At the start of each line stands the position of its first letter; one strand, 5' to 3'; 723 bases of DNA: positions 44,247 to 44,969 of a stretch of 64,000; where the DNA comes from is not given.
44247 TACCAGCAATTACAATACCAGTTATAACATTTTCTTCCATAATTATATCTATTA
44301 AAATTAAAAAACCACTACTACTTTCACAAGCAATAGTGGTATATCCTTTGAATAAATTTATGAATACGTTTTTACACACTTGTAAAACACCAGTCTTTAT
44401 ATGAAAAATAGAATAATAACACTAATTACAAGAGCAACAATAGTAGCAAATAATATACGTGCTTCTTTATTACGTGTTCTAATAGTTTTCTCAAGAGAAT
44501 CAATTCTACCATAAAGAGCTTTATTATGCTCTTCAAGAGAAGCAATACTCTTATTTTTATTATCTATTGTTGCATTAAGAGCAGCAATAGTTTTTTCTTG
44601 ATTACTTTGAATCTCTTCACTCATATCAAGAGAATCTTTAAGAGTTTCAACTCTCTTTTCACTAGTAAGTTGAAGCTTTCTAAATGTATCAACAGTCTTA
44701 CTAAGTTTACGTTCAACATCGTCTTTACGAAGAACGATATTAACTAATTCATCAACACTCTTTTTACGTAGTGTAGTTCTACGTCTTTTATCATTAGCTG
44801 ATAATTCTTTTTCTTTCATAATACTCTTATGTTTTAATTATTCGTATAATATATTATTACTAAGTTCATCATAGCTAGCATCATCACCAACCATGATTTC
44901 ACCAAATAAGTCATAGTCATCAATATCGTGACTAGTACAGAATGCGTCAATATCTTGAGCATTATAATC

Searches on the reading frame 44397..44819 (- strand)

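Call 60: search_protein_families(library=pfam, proteins=[window:44397-44819:-], max_evalue=0.001)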
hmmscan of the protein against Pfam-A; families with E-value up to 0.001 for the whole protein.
window:44397-44819:- (140 aa): 2 families
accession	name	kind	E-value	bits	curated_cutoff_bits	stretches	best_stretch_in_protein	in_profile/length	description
PF04102.17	SlyX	-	0.0001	23.3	30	1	71-114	12-55/67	SlyX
PF24245.1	INO80F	-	0.00052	20.5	25.1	0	92-124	12-44/47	INO80 complex subunit F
